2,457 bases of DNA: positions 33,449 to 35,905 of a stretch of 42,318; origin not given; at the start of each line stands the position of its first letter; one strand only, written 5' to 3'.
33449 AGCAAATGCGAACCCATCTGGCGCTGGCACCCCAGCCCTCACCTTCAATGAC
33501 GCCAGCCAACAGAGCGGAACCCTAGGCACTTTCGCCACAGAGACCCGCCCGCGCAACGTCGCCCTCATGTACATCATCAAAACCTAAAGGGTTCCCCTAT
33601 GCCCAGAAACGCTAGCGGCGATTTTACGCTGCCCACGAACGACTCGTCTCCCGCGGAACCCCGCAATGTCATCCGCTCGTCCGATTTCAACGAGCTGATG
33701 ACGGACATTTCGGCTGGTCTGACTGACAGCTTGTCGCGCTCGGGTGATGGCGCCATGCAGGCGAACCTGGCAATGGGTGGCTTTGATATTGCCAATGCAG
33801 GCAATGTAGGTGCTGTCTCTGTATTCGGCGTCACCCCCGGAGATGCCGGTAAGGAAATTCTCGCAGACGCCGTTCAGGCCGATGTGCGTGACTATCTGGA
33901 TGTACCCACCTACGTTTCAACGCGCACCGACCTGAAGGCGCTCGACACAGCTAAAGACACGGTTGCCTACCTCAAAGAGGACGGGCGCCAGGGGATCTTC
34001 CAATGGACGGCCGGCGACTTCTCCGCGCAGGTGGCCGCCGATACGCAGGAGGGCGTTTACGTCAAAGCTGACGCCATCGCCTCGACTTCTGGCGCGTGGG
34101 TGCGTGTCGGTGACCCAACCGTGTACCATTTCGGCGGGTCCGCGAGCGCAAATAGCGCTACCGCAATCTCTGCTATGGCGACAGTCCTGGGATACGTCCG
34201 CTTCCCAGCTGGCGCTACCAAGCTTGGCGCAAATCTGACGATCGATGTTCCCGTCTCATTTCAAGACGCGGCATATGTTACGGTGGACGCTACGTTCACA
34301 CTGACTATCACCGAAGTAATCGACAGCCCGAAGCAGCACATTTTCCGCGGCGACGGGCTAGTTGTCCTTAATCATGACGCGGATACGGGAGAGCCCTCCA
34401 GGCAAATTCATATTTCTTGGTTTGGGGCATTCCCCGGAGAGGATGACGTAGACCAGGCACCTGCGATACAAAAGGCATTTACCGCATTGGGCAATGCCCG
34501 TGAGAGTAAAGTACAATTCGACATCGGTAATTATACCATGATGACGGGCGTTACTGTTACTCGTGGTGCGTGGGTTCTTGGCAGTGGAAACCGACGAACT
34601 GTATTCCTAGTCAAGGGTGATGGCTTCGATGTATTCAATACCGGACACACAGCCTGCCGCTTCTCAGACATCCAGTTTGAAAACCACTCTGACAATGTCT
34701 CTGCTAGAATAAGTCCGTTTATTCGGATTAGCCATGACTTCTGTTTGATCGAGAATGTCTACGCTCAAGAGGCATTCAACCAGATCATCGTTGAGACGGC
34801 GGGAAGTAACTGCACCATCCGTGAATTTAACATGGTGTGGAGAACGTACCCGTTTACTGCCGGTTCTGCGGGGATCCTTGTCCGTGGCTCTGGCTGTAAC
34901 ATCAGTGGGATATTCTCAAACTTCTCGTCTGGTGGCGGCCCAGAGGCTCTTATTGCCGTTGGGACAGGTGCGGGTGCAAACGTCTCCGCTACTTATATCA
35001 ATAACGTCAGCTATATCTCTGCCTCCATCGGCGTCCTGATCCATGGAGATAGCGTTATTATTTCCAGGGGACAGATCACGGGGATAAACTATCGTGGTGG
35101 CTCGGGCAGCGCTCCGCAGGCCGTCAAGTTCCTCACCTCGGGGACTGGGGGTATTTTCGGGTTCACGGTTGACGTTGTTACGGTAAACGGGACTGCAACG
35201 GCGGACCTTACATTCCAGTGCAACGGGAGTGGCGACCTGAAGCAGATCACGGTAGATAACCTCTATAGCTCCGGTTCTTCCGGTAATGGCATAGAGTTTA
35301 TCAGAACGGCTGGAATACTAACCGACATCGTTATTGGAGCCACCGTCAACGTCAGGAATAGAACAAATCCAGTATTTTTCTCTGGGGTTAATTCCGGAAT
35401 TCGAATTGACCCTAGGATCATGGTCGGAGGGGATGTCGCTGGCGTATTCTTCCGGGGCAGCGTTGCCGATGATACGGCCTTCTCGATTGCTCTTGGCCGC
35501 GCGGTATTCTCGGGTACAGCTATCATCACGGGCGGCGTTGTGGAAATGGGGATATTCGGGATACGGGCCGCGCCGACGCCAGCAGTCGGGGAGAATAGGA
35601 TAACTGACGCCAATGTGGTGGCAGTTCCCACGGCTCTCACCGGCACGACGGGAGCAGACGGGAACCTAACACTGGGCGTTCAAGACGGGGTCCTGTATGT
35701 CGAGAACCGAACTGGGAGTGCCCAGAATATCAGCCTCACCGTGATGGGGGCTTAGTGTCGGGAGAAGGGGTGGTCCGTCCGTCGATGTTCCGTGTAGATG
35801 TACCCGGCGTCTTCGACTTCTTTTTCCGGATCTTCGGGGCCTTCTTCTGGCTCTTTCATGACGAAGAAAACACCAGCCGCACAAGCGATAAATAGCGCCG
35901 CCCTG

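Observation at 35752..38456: Phage-borne GT2 + KpsC/KpsS-like + TPR glycosyltransferase fusion with a 2-TM partner, antisense to the late genes and abutting the tailspike: candidate capsule/LPS conversion module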

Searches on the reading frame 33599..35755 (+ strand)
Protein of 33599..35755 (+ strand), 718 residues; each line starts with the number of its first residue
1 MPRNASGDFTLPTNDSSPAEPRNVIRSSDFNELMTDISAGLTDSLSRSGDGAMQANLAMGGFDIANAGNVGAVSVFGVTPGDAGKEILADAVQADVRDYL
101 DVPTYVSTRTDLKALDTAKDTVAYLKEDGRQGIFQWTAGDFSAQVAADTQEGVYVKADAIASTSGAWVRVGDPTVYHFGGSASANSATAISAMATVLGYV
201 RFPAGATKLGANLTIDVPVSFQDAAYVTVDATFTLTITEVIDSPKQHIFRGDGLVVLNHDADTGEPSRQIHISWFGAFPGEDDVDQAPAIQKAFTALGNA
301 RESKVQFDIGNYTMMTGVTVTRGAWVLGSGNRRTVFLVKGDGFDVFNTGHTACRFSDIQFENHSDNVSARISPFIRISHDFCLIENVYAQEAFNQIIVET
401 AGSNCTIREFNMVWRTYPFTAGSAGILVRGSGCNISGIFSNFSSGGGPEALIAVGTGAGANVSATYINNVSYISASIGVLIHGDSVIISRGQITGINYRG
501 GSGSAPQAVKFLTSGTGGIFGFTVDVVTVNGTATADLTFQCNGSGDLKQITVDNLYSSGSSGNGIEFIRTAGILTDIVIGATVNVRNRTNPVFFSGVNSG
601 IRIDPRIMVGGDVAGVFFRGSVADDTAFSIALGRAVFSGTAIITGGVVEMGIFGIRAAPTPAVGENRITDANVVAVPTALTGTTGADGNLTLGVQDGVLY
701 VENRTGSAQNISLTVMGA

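Call 3: search_protein_families(library=pfam, proteins=[window:33599-35755:+], max_evalue=0.1)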
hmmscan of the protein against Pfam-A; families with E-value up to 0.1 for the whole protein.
window:33599-35755:+ (718 aa): 0 families

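Call 4: search_protein_families(library=ncbifam, proteins=[window:33599-35755:+], max_evalue=0.1)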
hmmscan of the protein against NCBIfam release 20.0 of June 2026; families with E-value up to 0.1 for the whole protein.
window:33599-35755:+ (718 aa): 0 families

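Call 5: search_protein_families(library=phrogs, proteins=[window:33599-35755:+], max_evalue=0.01)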
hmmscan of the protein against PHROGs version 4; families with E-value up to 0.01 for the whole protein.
window:33599-35755:+ (718 aa): 1 family
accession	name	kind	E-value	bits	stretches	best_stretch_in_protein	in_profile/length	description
phrog_14558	-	tail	2.2e-12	47.1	1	623-718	642-739/740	tail spike protein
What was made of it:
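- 33599..35755 (+): 718-aa tailspike, convergent with the cassette. Residues ~135-718 (nt 34002-35755) are the exchangeable receptor-binding beta-helix. phrog_14558 on the C-terminus (call 5).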

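Call 57: find_homologous_proteins(query=window:33599-35755:+, max_evalue=0.001)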
Query window:33599-35755:+ (718 aa): 93 proteins with E <= 0.001 among 8000 candidates.
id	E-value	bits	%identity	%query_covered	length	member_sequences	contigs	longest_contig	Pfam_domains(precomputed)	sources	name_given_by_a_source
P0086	0.0e+0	1571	100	100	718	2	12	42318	-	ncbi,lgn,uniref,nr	ncbi:hypothetical protein [Sinorhizobium meliloti]|uniref:hypothetical protein n=1 Tax=Rhizobium mel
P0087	0.0e+0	1239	88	89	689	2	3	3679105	-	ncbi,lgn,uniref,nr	ncbi:hypothetical protein [Sinorhizobium meliloti]|uniref:hypothetical protein n=1 Tax=Rhizobium mel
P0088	0.0e+0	1183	88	86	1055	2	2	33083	-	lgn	-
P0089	0.0e+0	1166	87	86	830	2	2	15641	-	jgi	-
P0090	0.0e+0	1165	87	86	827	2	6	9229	-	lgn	-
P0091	0.0e+0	1035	76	86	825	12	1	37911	-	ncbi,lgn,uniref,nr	ncbi:hypothetical protein [Sinorhizobium medicae]|uniref:hypothetical protein n=1 Tax=Sinorhizobium 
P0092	5.1e-293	992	74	86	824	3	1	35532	-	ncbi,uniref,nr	ncbi:hypothetical protein [Sinorhizobium medicae]|uniref:hypothetical protein n=1 Tax=Sinorhizobium 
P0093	9.4e-292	988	74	86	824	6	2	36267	-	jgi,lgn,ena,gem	-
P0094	1.4e-275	934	70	86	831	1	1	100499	PF12708.13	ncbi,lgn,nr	ncbi:hypothetical protein GOL24_24605 [Sinorhizobium medicae]|nr:hypothetical protein [Sinorhizobium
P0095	5.1e-271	919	70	85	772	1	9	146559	-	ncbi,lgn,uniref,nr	ncbi:hypothetical protein [Sinorhizobium meliloti]|uniref:hypothetical protein n=1 Tax=Rhizobium mel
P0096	5.2e-271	919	70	85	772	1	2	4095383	-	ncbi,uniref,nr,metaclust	ncbi:hypothetical protein U8C32_02565 [Sinorhizobium medicae]|uniref:hypothetical protein n=1 Tax=Si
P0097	1.3e-270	918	69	86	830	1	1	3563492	PF12708.13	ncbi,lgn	ncbi:hypothetical protein ACMFL9_26515 [Sinorhizobium meliloti]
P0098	8.6e-268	909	76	75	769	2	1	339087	-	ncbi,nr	ncbi:hypothetical protein GOE08_07665 [Sinorhizobium medicae]|nr:hypothetical protein [Sinorhizobium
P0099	1.3e-266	905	67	89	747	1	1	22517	PF12708.13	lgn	-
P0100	5.1e-243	827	64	85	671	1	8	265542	-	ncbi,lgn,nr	ncbi:hypothetical protein GOL85_13245 [Sinorhizobium medicae]|nr:hypothetical protein [Sinorhizobium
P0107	2.5e-200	686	54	89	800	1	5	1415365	-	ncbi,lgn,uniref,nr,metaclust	ncbi:hypothetical protein N181_25245 [Sinorhizobium fredii USDA 205]|uniref:Uncharacterized protein 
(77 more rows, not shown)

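Call 58: find_encoding_contigs(protein=P0087, flank=7000, max_places=2)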
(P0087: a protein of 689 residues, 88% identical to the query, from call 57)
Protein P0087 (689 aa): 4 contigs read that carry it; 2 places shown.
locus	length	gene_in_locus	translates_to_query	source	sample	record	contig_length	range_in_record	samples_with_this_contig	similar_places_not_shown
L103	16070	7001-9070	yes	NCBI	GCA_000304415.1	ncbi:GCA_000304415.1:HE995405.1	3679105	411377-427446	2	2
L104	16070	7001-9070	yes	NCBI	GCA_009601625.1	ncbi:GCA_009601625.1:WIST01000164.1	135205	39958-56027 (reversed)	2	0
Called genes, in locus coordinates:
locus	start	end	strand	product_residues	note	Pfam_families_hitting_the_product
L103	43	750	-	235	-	-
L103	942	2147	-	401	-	PF00589:Phage_integrase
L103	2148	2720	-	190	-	PF03869:Arc (weak)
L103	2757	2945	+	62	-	-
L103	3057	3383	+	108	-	PF22324:HTH_91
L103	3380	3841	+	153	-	-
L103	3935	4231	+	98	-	PF19551:DUF6074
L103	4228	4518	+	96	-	-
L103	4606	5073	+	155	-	-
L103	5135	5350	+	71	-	-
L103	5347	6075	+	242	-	-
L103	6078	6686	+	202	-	-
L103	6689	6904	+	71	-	-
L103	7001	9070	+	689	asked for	-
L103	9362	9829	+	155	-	-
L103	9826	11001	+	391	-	-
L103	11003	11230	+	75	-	-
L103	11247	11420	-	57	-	-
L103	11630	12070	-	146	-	-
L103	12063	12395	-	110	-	-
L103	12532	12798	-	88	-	PF13560:HTH_31 (weak), PF01381:HTH_3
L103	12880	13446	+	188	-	-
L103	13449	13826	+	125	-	-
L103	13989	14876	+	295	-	-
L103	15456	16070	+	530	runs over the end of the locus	PF02541:Ppx-GppA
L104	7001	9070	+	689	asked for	-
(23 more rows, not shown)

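Call 59: find_encoding_contigs(protein=P0095, flank=7000, max_places=2)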
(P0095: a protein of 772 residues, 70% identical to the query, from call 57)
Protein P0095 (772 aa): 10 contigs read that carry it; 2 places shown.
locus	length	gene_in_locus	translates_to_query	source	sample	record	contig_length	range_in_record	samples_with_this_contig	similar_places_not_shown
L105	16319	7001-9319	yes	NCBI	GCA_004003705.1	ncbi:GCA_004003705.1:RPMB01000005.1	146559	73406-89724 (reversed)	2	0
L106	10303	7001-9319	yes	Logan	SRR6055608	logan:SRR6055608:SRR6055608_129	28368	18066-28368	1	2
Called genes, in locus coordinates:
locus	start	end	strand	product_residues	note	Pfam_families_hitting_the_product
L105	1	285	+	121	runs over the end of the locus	-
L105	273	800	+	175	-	-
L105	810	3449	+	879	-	-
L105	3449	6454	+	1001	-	-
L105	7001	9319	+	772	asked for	-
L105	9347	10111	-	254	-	-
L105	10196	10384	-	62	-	-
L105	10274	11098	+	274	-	PF05838:Glyco_hydro_108, PF09374:PG_binding_3 (weak)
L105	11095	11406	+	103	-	-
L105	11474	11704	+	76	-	-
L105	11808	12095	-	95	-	-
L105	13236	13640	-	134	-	-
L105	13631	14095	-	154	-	-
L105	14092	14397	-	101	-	PF12728:HTH_17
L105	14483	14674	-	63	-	PF12728:HTH_17 (weak)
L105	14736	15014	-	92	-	-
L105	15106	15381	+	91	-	-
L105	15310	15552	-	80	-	PF13560:HTH_31 (weak), PF01381:HTH_3 (weak)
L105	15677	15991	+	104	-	-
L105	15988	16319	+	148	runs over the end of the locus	-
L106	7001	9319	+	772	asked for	-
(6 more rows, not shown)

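Call 60: find_encoding_contigs(protein=P0107, flank=7000, max_places=2)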
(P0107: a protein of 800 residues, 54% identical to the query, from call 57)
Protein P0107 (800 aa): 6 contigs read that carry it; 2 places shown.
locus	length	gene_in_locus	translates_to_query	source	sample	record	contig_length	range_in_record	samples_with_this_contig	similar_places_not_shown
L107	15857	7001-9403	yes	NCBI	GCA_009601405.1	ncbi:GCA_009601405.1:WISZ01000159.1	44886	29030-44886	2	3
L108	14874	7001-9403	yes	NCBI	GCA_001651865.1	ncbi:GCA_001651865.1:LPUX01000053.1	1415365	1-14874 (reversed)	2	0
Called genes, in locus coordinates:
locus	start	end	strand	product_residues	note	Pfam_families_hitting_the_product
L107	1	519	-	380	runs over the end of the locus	-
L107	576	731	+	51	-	-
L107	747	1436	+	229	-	-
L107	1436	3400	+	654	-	PF18013:Phage_lysozyme2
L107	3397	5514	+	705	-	-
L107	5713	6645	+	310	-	-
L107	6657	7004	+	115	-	-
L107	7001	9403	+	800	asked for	-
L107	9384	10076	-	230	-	PF13649:Methyltransf_25 (weak)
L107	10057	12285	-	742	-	PF01501:Glyco_transf_8, PF18404:Glyco_transf_24, PF05159:Capsule_synth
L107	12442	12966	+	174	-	PF01510:Amidase_2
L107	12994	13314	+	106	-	-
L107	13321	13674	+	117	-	-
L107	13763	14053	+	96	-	-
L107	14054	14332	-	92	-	-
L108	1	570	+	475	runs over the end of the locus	PF11134:Phage_stabilise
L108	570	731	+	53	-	-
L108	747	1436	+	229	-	-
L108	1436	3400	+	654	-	PF18013:Phage_lysozyme2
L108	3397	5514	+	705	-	-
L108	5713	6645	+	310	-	-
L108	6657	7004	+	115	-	-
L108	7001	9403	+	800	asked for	-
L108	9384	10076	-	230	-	PF13649:Methyltransf_25 (weak)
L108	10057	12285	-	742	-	PF01501:Glyco_transf_8, PF18404:Glyco_transf_24, PF05159:Capsule_synth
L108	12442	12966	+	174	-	PF01510:Amidase_2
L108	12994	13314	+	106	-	-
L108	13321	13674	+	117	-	-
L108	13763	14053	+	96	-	-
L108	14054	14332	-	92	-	-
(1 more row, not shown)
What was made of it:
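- The slot between tailspike and endolysin holds other cargo in related prophages: a 254-aa unknown protein in L105 (call 59) and a GT8 fusion in L108 (call 60).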

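Call 62: search_protein_families(library=pfam, proteins=[L108:10057-12285:-, L108:9384-10076:-, L108:7001-9403:+, L105:9347-10111:-, L103:7001-9070:+], max_evalue=0.01)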
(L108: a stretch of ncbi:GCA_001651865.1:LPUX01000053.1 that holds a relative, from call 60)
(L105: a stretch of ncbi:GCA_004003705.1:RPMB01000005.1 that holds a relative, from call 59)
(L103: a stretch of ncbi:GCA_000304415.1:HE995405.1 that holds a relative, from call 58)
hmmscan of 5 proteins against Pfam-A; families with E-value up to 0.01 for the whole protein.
L108:10057-12285:- (742 aa): 3 families
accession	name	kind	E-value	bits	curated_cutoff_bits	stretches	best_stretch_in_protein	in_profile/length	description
PF01501.26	Glyco_transf_8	-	3.1e-36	125.7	24.3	1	28-279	2-251/253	Glycosyl transferase family 8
PF05159.20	Capsule_synth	-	5.2e-29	102.1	20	1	561-704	139-294/310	Capsule polysaccharide biosynthesis protein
PF18404.7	Glyco_transf_24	-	3.8e-08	33.5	25.7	1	30-153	6-126/268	Glucosyltransferase 24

L108:9384-10076:- (230 aa): 6 families
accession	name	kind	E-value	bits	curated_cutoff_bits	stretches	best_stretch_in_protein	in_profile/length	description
PF13649.12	Methyltransf_25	-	5.4e-06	27.5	27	1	85-164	1-90/97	Methyltransferase domain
PF13489.12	Methyltransf_23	-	3.3e-05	24.1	27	1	80-162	21-103/164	Methyltransferase domain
PF08241.18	Methyltransf_11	-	3.9e-05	24.6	21.2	1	86-164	1-84/95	Methyltransferase domain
PF01728.25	FtsJ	-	0.0013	19.2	24.1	1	78-135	19-79/181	FtsJ-like methyltransferase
PF08242.18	Methyltransf_12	-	0.0022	19.1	30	1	86-164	1-89/98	Methyltransferase domain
PF05219.18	DREV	-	0.0045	16.6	26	1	70-111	82-124/265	DREV methyltransferase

L108:7001-9403:+ (800 aa): 2 families
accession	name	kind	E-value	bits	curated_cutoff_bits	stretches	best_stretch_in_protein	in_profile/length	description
PF12708.12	Pect-lyase_RHGA_epim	-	2.9e-05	24.4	27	1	354-455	4-98/213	Rhamnogalacturonase A/epimerase, pectate lyase-like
PF13229.12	Beta_helix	-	0.0043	17.1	25.9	0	604-657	10-59/158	Right handed beta helix region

L105:9347-10111:- (254 aa): 0 families

L103:7001-9070:+ (689 aa): 0 families

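Call 79: search_dna_similar(query=window:33599-35755:+, collection=phages, mode=protein, max_rows=10)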
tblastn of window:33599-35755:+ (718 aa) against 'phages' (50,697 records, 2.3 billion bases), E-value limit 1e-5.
Records with a match: 7; places in all: 7; records where one place covers at least 80% of the query: 0.
Best place of each record, by identity: 60-80% 2; <60% 5.
By first word of the organism name: Bacillus 4; Rhizobium 3.
By host as written in the record: Bacillus megaterium 4; - 2; Sinorhizobium americanum X2_24 1.
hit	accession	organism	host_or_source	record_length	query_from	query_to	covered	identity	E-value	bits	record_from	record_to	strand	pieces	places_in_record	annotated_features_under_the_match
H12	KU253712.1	Bacillus phage Eldridge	Bacillus megaterium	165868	591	718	18%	39.4%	9e-8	62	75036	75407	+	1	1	tail spike protein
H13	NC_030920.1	Bacillus phage Eldridge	Bacillus megaterium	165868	591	718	18%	39.4%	9e-8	62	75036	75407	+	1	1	tail spike protein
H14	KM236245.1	Bacillus phage Mater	Bacillus megaterium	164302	602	718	16%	40.5%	9e-10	69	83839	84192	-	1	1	tail spike protein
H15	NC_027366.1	Bacillus phage Mater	Bacillus megaterium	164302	602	718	16%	40.5%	9e-10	69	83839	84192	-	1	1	tail spike protein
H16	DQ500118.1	Rhizobium phage 16-3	-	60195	105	172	9%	60.3%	5e-16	89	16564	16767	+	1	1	16-3p023: p023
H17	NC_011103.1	Rhizobium phage 16-3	-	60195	105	172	9%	60.3%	5e-16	89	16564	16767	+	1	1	16-3p023: tail fiber protein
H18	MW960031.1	Rhizobium phage RHph_X2_24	Sinorhizobium americanum X2_24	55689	106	179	10%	53.9%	3e-13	80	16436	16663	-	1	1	hypothetical protein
